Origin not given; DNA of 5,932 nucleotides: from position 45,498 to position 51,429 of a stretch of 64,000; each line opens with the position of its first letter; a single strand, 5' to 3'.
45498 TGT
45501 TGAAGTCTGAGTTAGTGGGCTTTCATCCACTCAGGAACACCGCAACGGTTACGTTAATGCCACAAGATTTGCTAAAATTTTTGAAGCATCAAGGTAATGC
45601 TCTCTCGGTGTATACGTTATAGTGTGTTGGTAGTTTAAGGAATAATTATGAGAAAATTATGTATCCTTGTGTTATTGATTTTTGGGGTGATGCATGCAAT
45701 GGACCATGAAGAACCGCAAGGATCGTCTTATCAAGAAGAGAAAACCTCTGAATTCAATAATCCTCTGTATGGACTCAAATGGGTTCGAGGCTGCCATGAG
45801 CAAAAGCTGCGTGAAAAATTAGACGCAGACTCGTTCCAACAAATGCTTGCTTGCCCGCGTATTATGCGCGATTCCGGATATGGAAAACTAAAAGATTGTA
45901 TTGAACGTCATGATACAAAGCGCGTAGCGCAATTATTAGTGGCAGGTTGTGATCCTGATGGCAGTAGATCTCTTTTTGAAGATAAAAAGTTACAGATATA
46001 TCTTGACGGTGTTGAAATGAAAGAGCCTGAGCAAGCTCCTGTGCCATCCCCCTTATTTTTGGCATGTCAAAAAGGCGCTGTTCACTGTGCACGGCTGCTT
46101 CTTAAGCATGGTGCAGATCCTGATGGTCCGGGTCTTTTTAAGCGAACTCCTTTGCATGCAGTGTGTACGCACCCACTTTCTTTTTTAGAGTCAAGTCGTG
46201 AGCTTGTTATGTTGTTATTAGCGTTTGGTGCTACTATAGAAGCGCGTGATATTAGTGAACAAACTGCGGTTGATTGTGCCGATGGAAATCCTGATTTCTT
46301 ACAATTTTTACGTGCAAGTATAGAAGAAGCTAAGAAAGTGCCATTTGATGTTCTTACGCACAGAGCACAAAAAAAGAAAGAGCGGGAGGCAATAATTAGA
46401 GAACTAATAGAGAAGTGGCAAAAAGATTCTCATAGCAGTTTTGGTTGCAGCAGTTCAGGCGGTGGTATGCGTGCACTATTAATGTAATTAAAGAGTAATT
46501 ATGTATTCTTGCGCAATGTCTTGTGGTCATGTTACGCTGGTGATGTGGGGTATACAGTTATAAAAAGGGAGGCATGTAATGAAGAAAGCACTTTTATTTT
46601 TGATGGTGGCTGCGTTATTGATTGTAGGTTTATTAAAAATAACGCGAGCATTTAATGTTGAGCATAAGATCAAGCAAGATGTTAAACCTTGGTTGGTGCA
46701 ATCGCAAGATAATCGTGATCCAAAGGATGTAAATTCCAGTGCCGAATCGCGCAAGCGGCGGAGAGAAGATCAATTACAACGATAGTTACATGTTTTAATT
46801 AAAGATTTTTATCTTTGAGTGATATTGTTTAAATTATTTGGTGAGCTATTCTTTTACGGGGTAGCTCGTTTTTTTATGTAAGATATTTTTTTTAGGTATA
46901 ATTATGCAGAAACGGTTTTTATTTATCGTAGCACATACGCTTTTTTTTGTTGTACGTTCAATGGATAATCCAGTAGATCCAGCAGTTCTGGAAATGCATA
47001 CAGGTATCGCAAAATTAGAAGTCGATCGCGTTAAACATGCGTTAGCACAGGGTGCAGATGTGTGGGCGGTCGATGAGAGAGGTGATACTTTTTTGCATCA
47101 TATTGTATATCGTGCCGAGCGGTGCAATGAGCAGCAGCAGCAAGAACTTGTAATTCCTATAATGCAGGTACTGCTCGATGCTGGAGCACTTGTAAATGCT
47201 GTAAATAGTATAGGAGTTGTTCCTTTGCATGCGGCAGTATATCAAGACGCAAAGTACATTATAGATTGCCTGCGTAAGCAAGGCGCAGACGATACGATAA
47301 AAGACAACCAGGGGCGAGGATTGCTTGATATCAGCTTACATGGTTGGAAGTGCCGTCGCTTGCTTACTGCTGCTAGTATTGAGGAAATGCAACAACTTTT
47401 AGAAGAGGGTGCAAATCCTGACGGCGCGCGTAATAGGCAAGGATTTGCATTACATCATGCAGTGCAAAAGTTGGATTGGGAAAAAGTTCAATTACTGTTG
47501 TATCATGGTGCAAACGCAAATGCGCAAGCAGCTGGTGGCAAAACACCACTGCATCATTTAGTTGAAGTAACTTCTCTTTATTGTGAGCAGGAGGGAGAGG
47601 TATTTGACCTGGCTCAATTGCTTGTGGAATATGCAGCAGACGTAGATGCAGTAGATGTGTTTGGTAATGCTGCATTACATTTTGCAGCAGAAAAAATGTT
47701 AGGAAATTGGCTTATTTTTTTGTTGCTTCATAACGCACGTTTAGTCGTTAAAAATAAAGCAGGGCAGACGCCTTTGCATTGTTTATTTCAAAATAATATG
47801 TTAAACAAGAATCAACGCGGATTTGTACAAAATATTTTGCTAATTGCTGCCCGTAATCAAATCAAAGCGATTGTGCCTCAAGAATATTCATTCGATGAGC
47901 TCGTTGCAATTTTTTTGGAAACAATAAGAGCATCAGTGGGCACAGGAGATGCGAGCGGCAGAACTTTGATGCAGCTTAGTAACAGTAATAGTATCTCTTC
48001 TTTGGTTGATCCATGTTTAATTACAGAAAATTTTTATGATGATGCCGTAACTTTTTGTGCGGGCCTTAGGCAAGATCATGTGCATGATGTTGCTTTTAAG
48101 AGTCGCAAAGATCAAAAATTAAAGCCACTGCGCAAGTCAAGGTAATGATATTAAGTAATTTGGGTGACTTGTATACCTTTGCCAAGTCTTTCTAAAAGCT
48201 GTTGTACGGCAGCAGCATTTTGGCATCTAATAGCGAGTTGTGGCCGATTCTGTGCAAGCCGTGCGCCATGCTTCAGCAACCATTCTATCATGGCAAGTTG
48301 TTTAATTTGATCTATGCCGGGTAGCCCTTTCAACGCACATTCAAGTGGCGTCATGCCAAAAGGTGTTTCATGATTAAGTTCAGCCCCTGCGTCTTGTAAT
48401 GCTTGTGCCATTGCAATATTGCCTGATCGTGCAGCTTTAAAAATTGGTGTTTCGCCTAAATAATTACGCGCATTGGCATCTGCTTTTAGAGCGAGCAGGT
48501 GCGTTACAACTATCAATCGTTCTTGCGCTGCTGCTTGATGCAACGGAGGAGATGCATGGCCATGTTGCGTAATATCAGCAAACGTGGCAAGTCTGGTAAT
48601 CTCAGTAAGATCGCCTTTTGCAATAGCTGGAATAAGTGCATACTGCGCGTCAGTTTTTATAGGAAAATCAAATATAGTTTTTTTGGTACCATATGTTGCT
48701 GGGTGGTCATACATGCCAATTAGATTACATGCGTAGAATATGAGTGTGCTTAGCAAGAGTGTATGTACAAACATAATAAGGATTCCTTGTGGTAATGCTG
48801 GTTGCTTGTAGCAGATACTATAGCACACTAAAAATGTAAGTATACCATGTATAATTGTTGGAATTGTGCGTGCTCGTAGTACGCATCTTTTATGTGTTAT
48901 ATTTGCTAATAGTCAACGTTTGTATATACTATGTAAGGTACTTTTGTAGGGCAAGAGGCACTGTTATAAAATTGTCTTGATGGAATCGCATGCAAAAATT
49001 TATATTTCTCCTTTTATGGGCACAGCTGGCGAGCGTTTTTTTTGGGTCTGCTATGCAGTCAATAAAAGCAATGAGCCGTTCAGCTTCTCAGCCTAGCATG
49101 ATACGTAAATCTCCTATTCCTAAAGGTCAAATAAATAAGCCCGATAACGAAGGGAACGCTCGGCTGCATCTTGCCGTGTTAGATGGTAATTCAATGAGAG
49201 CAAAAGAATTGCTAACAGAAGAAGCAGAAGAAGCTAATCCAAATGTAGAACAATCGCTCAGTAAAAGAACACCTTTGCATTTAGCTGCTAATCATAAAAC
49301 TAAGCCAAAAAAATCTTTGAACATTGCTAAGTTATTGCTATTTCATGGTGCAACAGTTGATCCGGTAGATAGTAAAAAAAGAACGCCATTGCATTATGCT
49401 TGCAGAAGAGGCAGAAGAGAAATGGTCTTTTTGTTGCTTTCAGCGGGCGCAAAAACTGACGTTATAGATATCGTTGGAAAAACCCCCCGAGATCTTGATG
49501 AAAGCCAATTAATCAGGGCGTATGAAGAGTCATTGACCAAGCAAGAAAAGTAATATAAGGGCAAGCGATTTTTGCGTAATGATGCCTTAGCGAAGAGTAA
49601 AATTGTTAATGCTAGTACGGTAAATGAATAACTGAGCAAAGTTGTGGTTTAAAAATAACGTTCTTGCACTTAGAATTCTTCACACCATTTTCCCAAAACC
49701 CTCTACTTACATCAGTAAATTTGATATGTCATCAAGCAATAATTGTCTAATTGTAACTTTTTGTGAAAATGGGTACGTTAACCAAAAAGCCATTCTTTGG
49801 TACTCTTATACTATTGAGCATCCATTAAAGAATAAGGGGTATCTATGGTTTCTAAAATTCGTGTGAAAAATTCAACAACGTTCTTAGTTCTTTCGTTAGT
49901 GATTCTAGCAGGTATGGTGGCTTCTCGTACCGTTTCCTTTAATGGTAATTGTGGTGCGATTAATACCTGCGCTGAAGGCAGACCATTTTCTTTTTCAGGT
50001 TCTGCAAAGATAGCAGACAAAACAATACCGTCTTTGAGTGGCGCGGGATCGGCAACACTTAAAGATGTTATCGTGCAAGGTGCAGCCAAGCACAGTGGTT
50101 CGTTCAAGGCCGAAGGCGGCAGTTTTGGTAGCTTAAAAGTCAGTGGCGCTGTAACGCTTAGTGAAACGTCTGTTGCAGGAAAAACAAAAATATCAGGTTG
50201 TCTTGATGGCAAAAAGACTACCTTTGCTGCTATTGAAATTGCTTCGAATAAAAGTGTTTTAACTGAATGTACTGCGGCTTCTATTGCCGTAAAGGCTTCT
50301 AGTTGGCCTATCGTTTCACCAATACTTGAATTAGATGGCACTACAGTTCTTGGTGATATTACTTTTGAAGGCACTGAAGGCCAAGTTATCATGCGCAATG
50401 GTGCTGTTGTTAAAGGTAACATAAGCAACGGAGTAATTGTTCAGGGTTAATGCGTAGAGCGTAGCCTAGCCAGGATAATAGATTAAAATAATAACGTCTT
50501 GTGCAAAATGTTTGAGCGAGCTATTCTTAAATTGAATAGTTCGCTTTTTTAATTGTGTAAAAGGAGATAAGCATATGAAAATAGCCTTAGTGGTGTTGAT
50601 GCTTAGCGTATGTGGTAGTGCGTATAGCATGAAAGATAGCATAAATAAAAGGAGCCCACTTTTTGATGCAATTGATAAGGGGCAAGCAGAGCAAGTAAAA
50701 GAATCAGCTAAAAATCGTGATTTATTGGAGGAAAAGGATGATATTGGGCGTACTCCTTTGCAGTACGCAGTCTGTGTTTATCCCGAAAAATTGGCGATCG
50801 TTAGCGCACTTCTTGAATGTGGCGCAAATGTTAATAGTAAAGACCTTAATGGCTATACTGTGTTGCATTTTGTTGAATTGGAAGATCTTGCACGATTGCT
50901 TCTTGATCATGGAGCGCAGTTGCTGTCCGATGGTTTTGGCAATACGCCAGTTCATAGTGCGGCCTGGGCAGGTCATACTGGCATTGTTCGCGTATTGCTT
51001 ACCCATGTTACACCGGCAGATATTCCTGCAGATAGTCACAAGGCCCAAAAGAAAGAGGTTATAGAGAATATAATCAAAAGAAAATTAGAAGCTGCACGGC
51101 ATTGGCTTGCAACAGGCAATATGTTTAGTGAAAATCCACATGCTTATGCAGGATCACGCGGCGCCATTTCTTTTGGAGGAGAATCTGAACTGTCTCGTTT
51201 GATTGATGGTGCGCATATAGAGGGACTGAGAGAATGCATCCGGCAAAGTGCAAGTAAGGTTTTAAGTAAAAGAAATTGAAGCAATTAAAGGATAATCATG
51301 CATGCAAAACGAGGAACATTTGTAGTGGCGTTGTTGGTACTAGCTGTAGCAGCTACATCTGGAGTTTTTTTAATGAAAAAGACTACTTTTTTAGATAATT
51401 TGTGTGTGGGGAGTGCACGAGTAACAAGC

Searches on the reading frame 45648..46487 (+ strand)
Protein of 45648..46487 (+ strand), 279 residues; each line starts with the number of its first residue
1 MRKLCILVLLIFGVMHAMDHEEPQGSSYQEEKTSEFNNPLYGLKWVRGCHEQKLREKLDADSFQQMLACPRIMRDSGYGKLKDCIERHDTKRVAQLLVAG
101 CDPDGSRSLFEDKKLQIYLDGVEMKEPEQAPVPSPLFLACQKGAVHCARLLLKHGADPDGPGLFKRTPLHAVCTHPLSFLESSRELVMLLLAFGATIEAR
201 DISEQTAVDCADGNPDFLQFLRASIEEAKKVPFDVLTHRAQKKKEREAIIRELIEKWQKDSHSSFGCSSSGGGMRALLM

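Call 36: search_protein_families(library=pfam, proteins=[window:45648-46487:+], max_evalue=0.001)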
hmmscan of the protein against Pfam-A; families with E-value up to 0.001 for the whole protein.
window:45648-46487:+ (279 aa): 4 families
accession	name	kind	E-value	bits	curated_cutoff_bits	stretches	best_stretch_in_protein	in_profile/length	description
PF12796.13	Ank_2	-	1.1e-13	51.9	27.3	2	132-201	29-90/90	Ankyrin repeats (3 copies)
PF00023.36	Ank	-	1.8e-11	44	21.1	1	134-159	4-29/33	Ankyrin repeat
PF13637.12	Ank_4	-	9.6e-09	35.7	22.7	1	136-175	1-40/50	Ankyrin repeats (many copies)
PF13606.12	Ank_3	-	1e-05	25.9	22.3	0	134-159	4-29/30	Ankyrin repeat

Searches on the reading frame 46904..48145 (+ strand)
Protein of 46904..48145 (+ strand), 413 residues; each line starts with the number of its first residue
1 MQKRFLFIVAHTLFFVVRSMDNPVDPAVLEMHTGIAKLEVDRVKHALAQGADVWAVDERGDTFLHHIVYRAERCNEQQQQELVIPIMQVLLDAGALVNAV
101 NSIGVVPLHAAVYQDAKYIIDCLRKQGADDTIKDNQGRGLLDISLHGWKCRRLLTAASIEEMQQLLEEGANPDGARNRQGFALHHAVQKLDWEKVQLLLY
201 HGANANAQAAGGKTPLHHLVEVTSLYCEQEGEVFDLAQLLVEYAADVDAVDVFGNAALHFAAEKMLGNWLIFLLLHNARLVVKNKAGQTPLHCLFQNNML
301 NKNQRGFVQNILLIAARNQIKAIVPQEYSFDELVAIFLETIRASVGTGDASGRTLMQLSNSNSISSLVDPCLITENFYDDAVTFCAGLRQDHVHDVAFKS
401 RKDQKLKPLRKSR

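Call 36: search_protein_families(library=pfam, proteins=[window:46904-48145:+], max_evalue=0.001)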
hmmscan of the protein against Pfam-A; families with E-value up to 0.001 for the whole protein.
window:46904-48145:+ (413 aa): 4 families
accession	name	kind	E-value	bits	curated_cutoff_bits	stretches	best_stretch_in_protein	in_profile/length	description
PF12796.13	Ank_2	-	6e-18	65.6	27.3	2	161-220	12-68/90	Ankyrin repeats (3 copies)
PF13637.12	Ank_4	-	3.3e-17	62.6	22.7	0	234-262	10-38/50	Ankyrin repeats (many copies)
PF00023.36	Ank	-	3.6e-14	52.5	21.1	0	182-208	5-31/33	Ankyrin repeat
PF13857.12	Ank_5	-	1e-10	42.2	27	0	165-218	1-55/56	Ankyrin repeats (many copies)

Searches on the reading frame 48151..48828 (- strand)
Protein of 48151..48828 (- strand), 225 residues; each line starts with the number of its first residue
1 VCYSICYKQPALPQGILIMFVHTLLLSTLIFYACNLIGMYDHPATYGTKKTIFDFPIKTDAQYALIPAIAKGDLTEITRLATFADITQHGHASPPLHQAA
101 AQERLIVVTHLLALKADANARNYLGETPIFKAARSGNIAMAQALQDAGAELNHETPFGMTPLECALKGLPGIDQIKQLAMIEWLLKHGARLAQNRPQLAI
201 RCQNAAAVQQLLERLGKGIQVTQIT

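Call 36: search_protein_families(library=pfam, proteins=[window:48151-48828:-], max_evalue=0.001)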
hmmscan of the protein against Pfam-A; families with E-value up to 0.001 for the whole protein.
window:48151-48828:- (225 aa): 6 families
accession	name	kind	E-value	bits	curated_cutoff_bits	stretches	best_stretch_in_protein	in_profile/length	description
PF12796.13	Ank_2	-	8.9e-13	49.1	27.3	1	96-191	1-86/90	Ankyrin repeats (3 copies)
PF00023.36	Ank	-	4.8e-11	42.7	21.1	0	95-122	5-32/33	Ankyrin repeat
PF13606.12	Ank_3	-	1.8e-10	40.4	22.3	0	125-153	2-30/30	Ankyrin repeat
PF13637.12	Ank_4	-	3.8e-10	40.2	22.7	1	96-144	1-49/50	Ankyrin repeats (many copies)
PF23745.1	ANK_LRRK2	-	8.7e-06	26.1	27.5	0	131-217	37-118/130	LRRK2 ANK repeat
PF13857.12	Ank_5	-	8.8e-06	26.4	27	0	87-129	11-53/56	Ankyrin repeats (many copies)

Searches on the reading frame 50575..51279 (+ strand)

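Call 36: search_protein_families(library=pfam, proteins=[window:50575-51279:+], max_evalue=0.001)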
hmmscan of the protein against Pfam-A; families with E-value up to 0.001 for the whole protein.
window:50575-51279:+ (234 aa): 5 families
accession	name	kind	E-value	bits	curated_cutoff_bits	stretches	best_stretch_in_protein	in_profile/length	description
PF12796.13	Ank_2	-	1.9e-19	70.5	27.3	2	71-144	8-82/90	Ankyrin repeats (3 copies)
PF00023.36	Ank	-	6.9e-17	61.1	21.1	2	58-90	2-32/33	Ankyrin repeat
PF13637.12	Ank_4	-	8.7e-15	54.9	22.7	1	103-142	10-50/50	Ankyrin repeats (many copies)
PF13857.12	Ank_5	-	8.9e-12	45.5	27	1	109-149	1-41/56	Ankyrin repeats (many copies)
PF13606.12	Ank_3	-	1.9e-06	28.1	22.3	0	58-87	2-29/30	Ankyrin repeat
